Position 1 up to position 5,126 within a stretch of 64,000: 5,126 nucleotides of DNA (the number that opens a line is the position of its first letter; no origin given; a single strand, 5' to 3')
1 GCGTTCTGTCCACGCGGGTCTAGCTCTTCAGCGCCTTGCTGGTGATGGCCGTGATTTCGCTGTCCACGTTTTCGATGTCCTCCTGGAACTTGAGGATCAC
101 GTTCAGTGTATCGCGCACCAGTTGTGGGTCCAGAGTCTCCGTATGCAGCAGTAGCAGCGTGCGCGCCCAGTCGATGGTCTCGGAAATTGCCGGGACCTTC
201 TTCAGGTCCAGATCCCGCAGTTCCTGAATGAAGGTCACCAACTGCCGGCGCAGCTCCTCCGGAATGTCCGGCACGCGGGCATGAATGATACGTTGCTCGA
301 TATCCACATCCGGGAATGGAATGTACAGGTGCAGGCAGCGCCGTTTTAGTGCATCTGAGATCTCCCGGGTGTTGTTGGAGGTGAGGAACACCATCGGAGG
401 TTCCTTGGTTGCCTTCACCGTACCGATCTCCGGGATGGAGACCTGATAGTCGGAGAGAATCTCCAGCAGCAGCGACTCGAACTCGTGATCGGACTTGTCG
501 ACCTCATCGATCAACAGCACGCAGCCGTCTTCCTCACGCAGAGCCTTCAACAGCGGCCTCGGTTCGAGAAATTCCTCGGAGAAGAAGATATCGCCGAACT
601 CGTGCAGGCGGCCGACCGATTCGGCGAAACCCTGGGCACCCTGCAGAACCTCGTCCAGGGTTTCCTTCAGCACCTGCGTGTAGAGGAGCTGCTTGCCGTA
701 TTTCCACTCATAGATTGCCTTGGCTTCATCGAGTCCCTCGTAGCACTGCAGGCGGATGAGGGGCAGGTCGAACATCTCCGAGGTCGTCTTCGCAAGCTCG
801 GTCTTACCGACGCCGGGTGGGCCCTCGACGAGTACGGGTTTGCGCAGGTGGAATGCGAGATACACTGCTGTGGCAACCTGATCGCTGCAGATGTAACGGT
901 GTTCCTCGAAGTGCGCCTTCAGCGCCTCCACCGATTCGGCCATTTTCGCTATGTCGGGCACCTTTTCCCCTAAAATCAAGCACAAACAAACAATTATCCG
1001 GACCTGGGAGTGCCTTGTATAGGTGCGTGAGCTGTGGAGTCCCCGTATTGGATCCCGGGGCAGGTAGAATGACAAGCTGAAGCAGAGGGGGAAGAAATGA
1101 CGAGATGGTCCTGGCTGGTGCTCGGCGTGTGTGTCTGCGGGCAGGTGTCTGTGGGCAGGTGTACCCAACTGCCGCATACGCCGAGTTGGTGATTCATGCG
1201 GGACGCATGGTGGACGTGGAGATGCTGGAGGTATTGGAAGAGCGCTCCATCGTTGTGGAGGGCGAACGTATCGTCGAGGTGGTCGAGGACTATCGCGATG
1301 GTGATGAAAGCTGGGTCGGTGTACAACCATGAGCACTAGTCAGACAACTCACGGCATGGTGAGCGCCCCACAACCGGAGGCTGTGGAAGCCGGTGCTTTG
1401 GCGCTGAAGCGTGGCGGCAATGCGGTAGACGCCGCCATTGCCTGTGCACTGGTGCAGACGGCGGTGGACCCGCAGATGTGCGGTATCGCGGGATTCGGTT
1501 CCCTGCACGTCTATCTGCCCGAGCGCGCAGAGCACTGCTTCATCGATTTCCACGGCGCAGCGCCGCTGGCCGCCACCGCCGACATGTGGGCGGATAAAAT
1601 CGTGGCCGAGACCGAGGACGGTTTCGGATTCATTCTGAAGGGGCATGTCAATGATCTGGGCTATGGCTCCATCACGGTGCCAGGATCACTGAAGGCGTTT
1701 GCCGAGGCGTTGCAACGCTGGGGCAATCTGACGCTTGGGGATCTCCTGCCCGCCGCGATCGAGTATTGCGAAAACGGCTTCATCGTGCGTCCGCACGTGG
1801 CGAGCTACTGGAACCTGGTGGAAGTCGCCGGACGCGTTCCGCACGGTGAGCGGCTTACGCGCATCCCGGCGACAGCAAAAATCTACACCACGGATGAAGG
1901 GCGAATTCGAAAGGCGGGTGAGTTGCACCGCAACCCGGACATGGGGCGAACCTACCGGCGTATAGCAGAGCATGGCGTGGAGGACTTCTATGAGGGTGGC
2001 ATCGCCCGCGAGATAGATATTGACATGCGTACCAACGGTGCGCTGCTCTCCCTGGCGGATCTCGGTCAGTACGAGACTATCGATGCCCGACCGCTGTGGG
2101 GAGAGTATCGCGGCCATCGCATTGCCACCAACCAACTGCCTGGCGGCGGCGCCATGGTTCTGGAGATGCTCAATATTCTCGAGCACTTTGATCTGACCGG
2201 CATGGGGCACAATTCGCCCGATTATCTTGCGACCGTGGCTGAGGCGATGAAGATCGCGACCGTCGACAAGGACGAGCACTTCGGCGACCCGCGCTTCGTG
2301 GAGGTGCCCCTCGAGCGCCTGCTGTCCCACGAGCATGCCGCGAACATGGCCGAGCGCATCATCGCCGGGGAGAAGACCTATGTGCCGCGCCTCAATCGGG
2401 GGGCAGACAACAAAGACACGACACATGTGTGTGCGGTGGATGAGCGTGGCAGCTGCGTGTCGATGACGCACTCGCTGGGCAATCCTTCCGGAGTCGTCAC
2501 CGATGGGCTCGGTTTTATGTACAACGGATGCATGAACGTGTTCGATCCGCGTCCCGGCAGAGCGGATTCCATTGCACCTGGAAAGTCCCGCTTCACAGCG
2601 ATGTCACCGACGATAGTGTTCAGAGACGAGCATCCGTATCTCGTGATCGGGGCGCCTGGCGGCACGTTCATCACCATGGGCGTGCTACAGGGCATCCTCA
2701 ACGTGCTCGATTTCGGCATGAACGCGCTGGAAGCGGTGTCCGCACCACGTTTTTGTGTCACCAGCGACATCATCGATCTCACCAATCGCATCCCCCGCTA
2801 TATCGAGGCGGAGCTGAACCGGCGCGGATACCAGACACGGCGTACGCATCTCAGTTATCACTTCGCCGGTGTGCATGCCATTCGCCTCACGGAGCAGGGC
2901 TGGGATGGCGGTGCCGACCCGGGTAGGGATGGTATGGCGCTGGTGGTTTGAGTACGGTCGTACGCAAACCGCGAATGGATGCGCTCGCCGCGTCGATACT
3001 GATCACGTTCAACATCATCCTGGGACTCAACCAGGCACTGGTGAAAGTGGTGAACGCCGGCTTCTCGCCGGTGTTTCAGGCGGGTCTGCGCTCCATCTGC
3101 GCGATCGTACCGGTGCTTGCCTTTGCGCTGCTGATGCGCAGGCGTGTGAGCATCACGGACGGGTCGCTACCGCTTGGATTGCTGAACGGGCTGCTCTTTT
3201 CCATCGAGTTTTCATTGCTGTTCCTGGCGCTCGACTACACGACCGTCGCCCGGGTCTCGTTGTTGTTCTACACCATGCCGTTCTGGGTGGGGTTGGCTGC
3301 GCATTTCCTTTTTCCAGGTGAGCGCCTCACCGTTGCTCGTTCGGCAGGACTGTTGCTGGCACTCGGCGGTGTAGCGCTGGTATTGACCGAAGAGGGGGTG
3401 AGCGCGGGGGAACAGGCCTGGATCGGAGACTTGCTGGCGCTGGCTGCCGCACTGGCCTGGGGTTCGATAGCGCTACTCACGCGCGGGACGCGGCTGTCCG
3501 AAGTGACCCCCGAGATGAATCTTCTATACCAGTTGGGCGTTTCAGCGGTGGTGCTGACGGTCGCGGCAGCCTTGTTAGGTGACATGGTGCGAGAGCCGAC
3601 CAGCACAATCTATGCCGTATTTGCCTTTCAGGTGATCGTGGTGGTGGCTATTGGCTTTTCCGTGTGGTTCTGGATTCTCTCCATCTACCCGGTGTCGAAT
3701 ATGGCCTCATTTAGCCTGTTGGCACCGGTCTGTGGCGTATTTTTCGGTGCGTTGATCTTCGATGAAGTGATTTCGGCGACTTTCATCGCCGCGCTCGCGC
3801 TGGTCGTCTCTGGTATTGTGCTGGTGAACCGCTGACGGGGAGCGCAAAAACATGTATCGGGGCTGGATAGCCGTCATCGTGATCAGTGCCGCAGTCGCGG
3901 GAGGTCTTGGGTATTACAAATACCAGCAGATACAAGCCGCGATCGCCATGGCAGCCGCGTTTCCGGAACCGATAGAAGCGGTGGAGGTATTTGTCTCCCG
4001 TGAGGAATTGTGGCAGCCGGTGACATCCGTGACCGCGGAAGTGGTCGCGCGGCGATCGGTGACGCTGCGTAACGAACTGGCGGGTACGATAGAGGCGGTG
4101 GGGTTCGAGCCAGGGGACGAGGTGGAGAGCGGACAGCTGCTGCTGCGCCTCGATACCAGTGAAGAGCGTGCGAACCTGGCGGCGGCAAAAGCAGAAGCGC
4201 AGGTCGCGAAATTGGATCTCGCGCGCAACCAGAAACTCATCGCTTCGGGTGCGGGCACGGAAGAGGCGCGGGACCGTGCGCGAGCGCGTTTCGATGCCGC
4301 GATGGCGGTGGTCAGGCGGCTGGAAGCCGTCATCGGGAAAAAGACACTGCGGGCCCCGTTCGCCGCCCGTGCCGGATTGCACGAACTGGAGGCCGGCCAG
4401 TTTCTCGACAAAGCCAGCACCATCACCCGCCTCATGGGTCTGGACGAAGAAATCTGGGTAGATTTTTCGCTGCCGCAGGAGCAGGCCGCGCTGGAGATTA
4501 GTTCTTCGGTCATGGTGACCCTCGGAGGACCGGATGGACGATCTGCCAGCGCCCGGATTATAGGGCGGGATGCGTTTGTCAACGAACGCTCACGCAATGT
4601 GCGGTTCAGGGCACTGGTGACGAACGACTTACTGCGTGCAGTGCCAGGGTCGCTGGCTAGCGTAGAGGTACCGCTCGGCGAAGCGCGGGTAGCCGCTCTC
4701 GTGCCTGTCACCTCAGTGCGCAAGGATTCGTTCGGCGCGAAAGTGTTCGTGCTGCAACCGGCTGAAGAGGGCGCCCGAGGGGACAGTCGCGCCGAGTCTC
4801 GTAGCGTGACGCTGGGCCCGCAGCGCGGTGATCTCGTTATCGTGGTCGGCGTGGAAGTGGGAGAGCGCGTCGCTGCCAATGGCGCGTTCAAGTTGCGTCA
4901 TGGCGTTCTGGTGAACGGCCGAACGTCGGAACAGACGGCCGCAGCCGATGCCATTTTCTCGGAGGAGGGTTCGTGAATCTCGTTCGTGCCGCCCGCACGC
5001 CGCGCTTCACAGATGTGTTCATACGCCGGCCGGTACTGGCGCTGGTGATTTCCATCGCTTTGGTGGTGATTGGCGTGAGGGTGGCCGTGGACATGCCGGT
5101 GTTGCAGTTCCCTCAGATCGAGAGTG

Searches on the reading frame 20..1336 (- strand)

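Call 7: search_protein_families(library=pfam, proteins=[window:20-1336:-], max_evalue=0.0001)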
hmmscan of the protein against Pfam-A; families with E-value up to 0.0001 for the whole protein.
window:20-1336:- (438 aa): 5 families
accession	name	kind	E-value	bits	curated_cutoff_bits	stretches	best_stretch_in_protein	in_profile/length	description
PF07728.20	AAA_5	-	1.7e-13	51.2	22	1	167-334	1-139/139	AAA domain (dynein-related subfamily)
PF00004.35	AAA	-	1.6e-10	42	21.2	1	168-334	1-123/131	ATPase family associated with various cellular activities (AAA)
PF07724.20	AAA_2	-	1.7e-06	28.6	27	0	262-308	67-113/166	AAA domain (Cdc48 subfamily)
PF07726.17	AAA_3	-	2.4e-06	27.9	27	0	168-199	2-33/131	ATPase family associated with various cellular activities (AAA)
PF13191.12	AAA_16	-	9.6e-05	23.4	32.6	0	167-295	26-157/167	AAA ATPase domain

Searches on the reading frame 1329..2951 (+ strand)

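Call 7: search_protein_families(library=pfam, proteins=[window:1329-2951:+], max_evalue=0.0001)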
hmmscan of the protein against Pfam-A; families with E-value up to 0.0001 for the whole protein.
window:1329-2951:+ (540 aa): 1 family
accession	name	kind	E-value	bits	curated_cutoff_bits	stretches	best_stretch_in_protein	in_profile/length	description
PF01019.26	G_glu_transpept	-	2.2e-117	393.4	27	1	26-535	4-512/512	Gamma-glutamyltranspeptidase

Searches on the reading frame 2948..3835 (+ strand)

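Call 7: search_protein_families(library=pfam, proteins=[window:2948-3835:+], max_evalue=0.0001)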
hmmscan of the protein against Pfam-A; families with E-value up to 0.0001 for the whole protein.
window:2948-3835:+ (295 aa): 1 family
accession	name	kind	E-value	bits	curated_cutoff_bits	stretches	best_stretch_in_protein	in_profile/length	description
PF00892.27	EamA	-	6.3e-28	98.2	28.2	2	159-294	2-134/135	EamA-like transporter family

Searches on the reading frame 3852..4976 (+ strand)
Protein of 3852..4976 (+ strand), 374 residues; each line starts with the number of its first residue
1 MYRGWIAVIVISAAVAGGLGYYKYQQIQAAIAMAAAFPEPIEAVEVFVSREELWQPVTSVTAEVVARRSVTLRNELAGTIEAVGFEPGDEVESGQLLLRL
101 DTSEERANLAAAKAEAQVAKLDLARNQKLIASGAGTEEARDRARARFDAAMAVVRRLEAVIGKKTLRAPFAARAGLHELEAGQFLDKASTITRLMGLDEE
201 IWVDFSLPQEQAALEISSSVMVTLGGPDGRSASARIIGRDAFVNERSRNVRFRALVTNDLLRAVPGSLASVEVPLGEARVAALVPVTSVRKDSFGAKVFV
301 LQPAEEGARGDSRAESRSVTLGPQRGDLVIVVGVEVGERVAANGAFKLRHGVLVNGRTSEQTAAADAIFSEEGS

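Call 7: search_protein_families(library=pfam, proteins=[window:3852-4976:+], max_evalue=0.0001)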
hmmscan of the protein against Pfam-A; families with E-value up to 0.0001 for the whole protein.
window:3852-4976:+ (374 aa): 2 families
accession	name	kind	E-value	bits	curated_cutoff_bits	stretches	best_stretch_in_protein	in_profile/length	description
PF16576.10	HlyD_D23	-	4e-09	36.5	30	1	67-266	17-211/214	Barrel-sandwich domain of CusB or HlyD membrane-fusion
PF13437.12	HlyD_3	-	1.1e-05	26.6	22.2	0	165-259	1-96/106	HlyD family secretion protein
